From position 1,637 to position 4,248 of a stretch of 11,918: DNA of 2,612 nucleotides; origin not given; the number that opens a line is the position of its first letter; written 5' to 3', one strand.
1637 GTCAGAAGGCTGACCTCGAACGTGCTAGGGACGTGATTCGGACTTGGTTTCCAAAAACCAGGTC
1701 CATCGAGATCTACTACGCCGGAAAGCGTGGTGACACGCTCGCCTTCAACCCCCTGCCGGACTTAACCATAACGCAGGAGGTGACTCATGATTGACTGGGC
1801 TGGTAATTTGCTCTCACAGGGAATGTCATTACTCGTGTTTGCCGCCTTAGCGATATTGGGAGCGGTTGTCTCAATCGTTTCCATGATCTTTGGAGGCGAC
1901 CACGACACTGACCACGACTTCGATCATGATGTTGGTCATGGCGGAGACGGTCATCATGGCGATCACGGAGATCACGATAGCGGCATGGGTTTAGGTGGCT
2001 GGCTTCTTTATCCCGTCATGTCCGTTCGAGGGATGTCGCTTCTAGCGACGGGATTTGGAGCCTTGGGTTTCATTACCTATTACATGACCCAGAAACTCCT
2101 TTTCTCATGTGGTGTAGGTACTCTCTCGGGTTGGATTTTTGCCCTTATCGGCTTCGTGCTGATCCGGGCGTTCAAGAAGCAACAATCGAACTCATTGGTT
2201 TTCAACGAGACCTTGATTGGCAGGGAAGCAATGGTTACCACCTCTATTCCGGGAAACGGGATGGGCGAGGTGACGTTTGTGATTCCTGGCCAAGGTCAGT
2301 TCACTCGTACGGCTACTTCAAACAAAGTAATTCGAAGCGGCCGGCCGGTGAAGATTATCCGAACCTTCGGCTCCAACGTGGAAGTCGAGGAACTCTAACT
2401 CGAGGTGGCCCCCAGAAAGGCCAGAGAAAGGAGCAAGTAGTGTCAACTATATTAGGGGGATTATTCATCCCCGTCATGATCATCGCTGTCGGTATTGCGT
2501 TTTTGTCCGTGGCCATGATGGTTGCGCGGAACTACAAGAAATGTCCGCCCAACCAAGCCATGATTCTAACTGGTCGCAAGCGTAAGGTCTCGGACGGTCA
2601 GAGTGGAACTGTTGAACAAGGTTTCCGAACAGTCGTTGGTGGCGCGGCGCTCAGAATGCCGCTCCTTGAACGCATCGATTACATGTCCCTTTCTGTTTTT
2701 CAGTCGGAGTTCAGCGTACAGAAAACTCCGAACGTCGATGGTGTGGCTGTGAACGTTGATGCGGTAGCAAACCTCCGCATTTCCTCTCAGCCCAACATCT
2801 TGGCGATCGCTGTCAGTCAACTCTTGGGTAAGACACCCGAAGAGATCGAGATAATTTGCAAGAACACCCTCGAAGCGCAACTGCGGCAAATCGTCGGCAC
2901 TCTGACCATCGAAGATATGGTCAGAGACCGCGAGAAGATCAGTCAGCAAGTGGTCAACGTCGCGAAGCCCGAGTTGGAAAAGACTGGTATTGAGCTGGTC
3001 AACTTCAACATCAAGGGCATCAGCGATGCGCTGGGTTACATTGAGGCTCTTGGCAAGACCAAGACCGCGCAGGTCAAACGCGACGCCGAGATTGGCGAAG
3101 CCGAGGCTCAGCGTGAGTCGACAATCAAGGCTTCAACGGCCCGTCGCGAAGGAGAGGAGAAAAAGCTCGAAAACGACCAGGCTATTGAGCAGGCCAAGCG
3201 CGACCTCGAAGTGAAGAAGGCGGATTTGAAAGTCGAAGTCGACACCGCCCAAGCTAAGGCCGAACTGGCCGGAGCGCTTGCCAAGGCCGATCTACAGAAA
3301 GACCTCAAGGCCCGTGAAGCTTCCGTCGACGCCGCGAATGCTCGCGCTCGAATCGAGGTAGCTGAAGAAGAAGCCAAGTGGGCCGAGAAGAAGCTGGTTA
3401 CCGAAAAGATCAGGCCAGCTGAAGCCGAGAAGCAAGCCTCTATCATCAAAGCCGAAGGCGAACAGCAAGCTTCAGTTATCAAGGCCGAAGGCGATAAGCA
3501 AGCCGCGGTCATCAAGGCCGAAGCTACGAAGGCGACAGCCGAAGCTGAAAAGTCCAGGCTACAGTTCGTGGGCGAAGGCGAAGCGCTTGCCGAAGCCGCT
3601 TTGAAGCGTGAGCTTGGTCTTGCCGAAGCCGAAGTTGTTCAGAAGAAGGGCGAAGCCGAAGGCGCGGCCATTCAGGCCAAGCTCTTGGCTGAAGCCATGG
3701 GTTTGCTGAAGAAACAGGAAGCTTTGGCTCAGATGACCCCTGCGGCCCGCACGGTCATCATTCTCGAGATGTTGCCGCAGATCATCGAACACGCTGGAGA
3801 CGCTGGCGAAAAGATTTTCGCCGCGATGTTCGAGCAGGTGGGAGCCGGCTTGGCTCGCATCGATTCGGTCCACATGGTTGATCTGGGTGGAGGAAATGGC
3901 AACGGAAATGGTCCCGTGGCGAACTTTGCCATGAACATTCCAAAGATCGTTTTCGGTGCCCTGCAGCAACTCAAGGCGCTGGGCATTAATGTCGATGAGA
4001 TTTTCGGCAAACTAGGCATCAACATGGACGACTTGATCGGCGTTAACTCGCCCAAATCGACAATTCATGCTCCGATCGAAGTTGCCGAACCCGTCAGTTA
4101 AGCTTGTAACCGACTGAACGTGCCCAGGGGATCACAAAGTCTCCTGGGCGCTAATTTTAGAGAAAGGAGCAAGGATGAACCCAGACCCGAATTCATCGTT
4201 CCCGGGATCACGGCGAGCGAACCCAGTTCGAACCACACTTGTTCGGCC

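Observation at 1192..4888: Two β-carbonic-anhydrase-family paralogs flank an NfeD-flotillin pair in one operon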

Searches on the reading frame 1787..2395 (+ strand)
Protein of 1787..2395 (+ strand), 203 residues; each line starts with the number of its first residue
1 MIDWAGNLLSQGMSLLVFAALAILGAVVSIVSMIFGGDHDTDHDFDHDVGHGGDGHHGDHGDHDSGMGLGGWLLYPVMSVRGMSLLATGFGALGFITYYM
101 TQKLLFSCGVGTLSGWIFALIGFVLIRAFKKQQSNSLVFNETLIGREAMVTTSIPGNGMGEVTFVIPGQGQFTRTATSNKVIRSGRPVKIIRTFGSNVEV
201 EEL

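Call 3: search_protein_families(library=pfam, proteins=[window:1787-2395:+], max_evalue=10)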
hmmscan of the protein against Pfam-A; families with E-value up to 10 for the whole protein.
window:1787-2395:+ (203 aa): 2 families
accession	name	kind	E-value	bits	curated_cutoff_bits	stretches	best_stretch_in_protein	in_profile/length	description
PF04103.21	CD20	-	0.0013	19.2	27.9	1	91-136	14-58/156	CD20-like family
PF01957.25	NfeD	-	0.012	16.2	29.1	1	141-201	2-56/57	NfeD-like C-terminal, partner-binding domain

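Call 4: search_protein_families(library=ncbifam, proteins=[window:1787-2395:+], max_evalue=10)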
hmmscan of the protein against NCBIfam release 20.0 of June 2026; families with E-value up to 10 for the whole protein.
window:1787-2395:+ (203 aa): 4 families
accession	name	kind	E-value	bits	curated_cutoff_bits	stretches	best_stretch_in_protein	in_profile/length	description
NF033827.1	CDF_efflux_DmeF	equivalog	0.0037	16.7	250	1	20-63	124-166/309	CDF family Co(II)/Ni(II) efflux transporter DmeF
TIGR04239.1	rhombo_GlpG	equivalog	0.056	13.2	250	1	100-142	187-228/271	rhomboid family intramembrane serine protease GlpG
NF007240.0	PRK09677.1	equivalog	0.23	10.9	243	1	138-196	133-186/192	putative lipopolysaccharide biosynthesis O-acetyl transferase WbbJ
NF040945.1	CCC_membrane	equivalog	0.36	11.2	65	1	105-132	14-40/99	CCC motif membrane protein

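Call 60: find_homologous_proteins(query=window:1787-2395:+)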
Query window:1787-2395:+ (203 aa): 22 proteins with E <= 0.001 among 452 candidates.
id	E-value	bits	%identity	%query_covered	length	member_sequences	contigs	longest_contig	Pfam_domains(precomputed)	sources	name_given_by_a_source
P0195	2.1e-129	447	100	100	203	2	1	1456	-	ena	-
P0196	3.9e-107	374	83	100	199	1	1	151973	-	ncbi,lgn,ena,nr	ncbi:MAG: hypothetical protein G01um101420_80 [Parcubacteria group bacterium Gr01-1014_20]|nr:MAG: h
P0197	1.6e-103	363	74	100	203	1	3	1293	-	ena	-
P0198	2.6e-94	332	72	100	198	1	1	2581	-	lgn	-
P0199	1.9e-93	330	70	100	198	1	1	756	-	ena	-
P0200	2.4e-93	329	70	100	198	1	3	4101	-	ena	-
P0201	4.7e-91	322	70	100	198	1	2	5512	-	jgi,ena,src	-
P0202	1.2e-76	275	63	100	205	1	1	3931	-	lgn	-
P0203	3.2e-76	273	56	100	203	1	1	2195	-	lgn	-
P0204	5.7e-63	230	68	72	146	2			-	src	-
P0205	8.0e-51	190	73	61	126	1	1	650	-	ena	-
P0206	5.6e-44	168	67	58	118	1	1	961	-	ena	-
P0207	3.6e-41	159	58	60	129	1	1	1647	-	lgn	-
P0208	2.1e-32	130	37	96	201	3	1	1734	-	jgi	jgi:membrane protein implicated in regulation of membrane protease activity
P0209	3.8e-27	113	40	63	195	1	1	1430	-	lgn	-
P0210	1.6e-26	111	36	94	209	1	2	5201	-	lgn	-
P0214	9.0e-10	56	29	93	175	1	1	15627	-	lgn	-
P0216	1.1e-4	40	26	89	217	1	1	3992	-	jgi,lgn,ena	-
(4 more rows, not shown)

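Call 61: find_encoding_contigs(protein=P0214, flank=6000, max_places=2)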
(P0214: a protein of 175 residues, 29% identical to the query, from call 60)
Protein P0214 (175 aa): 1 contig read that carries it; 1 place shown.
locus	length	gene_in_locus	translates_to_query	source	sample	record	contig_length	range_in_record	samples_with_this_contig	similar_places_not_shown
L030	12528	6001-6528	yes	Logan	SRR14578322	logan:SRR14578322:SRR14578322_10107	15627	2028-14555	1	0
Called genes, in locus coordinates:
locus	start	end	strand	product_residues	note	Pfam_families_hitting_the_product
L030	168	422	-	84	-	-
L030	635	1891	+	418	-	PF00587:tRNA-synt_2b, PF03129:HGTP_anticodon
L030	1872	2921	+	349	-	PF06723:MreB_Mbl, PF00022:Actin (faint), PF00012:HSP70, PF14450:FtsA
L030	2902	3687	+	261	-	PF04085:MreC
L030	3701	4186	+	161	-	-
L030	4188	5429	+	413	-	PF01702:TGT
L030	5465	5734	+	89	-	-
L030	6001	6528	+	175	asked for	-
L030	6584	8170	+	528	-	PF01145:Band_7, PF15975:Flot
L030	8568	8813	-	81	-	-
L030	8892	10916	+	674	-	PF00270:DEAD (faint), PF04851:ResIII, PF17757:UvrB_inter, PF27431:UvrB_3rd, PF00271:Helicase_C, PF12344:UvrB, PF02151:UVR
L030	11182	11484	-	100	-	-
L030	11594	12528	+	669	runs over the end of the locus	?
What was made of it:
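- A more distant NfeD-flotillin pair has no CA-like gene (L030; call 61).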

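Call 62: find_encoding_contigs(protein=P0210, flank=6000, max_places=2)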
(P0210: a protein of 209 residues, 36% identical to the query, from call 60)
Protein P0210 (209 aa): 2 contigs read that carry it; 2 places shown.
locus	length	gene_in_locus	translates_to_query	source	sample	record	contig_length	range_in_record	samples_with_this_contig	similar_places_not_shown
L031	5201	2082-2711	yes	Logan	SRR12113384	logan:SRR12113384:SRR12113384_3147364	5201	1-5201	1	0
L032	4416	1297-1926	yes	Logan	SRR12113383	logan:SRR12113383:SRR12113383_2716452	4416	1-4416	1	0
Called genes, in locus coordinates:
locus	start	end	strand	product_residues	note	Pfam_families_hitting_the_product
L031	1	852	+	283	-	?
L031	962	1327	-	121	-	-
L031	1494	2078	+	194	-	-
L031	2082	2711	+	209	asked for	-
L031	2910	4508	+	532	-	PF01145:Band_7, PF15975:Flot (weak)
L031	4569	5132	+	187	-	-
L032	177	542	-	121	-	-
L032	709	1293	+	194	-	-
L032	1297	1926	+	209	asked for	-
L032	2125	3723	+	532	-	PF01145:Band_7, PF15975:Flot (weak)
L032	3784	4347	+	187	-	-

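Call 63: find_encoding_contigs(protein=P0216, flank=6000, max_places=2)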
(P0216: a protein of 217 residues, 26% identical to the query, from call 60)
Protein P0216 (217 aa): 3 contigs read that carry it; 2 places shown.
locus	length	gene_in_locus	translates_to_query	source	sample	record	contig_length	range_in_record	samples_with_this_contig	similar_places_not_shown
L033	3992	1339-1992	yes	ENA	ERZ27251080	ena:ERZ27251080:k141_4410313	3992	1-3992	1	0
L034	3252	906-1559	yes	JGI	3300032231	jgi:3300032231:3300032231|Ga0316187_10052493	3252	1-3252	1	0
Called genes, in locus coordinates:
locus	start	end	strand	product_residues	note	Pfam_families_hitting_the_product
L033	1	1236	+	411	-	?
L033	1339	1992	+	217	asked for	-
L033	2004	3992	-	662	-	?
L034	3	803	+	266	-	PF00368:HMG-CoA_red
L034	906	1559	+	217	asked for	-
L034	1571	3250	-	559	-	?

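Call 79: search_protein_families(library=pfam, alignment_id=A4, max_evalue=0.1)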
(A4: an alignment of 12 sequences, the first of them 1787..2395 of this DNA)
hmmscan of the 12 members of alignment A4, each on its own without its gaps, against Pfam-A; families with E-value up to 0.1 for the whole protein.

A. member 1, window:1787-2395:+ (203 aa): 2 families
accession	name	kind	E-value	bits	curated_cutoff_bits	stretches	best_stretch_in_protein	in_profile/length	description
PF04103.21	CD20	-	0.0013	19.2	27.9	0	91-136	14-58/156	CD20-like family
PF01957.25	NfeD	-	0.012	16.2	29.1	0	141-201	2-56/57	NfeD-like C-terminal, partner-binding domain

B. families by the number of members that match (of 12 scanned): 7 families
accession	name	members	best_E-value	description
PF01957.25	NfeD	11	6.8e-09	NfeD-like C-terminal, partner-binding domain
PF00335.26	Tetraspanin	4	0.0022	Tetraspanin family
PF22807.2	TrAA12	2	0.0077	TrAA12-like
PF13567.11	DUF4131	2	0.013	Domain of unknown function (DUF4131)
PF04103.21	CD20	1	0.0013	CD20-like family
PF04932.20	Wzy_C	1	0.011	O-Antigen ligase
PF24838.2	8xMP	1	0.077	Octameric membrane protein family (8xMP)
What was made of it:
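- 1787..2398 (+): YuaF-type short NfeD (203 aa): three hydrophobic segments, a His/Asp-rich loop (residues 37-70; 8 His, 10 Asp) and a C-terminal OB-type partner-binding domain. It overlaps the end of P1 by 8 nt. PF01957 scores E 0.012 for the window protein and is hit by 11 of 12 homologs, best 6.8e-9 (call 79).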

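Call 80: search_solved_structures(query=A4, max_evalue=1)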
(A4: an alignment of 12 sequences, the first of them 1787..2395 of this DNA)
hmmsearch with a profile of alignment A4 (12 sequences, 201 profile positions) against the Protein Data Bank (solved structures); distinct sequences matched with E-value up to 1: 4.
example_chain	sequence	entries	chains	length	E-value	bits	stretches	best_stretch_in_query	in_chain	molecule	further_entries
2k14_A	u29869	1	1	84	5.7e-08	35.8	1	134-199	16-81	YuaF protein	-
2k5h_A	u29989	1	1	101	0.064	16.1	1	135-200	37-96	Conserved protein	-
6gcs_2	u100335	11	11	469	0.17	14.7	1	68-141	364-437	ND2 SUBUNIT (NU2M) | Subunit NU2M of NADH:Ubiquinone Oxidoreductase (Complex I) | NADH dehydrogenase subunit 2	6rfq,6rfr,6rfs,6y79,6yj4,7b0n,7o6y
3wwv_A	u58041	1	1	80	0.48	13.2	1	137-199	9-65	Stomatin operon partner protein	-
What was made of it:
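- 1787..2398 (+): The family profile hits B. subtilis YuaF (2k14) at E 5.7e-8 (call 80).
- On NfeD (PF01957), YuaF-type short form: However, 11 of 12 orthologous partners hit PF01957, best E 6.8e-9 (call 79), and the family profile hits the YuaF soluble domain 2k14 at E 5.7e-8 (call 80).
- NfeD-flotillin identity: calls 3, 4, 79, 80.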

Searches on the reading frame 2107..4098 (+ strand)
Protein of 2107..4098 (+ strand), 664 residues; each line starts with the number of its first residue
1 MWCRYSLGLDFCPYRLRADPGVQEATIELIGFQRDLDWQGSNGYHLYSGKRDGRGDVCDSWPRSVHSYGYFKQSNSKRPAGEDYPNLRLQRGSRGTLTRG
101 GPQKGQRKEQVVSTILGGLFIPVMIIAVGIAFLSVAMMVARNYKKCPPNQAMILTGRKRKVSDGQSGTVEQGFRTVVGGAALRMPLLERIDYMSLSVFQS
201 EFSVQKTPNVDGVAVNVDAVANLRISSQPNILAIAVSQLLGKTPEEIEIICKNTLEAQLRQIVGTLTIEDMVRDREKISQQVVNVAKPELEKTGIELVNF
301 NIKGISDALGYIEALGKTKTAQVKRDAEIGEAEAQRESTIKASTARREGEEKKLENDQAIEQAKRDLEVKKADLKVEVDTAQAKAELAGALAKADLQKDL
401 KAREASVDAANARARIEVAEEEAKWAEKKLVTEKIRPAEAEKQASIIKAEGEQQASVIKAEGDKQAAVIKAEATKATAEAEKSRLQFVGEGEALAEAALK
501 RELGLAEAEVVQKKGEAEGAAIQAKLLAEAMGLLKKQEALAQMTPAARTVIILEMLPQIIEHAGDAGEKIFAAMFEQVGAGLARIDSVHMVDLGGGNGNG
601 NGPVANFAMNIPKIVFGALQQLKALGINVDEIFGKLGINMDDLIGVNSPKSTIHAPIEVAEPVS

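Call 3: search_protein_families(library=pfam, proteins=[window:2107-4098:+], max_evalue=10)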
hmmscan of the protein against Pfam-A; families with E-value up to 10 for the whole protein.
window:2107-4098:+ (664 aa): 3 families
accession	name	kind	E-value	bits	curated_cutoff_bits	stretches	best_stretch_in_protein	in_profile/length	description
PF01145.31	Band_7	-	6.1e-25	88.7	23.6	1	146-335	3-175/176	SPFH domain / Band 7 family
PF15975.10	Flot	-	0.00033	21.2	27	1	506-606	2-100/124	Flotillin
PF13421.11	Band_7_1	-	0.01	15.9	24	1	220-306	106-194/211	SPFH domain-Band 7 family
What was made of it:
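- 2440..4101 (+): FloT/YqiK-type flotillin (553 aa): N-terminal membrane segment, SPFH/Band_7 domain, and Ala/Glu/Lys-rich coiled-coil and flotillin region. Flot PF15975 E 3.3e-4, below its cut-off (call 3).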

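Call 4: search_protein_families(library=ncbifam, proteins=[window:2107-4098:+], max_evalue=10)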
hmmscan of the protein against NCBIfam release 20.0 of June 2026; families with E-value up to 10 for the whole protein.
window:2107-4098:+ (664 aa): 4 families
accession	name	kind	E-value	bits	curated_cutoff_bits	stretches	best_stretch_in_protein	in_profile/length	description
NF058507.1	FlotScfldFlot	equivalog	4.4e-70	237.1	700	1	125-633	3-472/477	flotillin lipid rafts scaffold protein FloT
NF007506.1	PRK10101.1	equivalog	0.43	10.3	165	1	427-523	30-127/151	curli minor subunit CsgB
NF053524.1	thylo_ssl2009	equivalog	7.5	7.3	58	1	336-383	37-83/90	ssl2009 family thylakoid membrane protein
TIGR01932.1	hflC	equivalog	8.9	5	134.4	0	178-460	50-275/318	protease modulator HflC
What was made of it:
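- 2440..4101 (+): NCBIfam FloT E 4.4e-70, 237 bits, below the equivalog cut-off of 700 (call 4).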
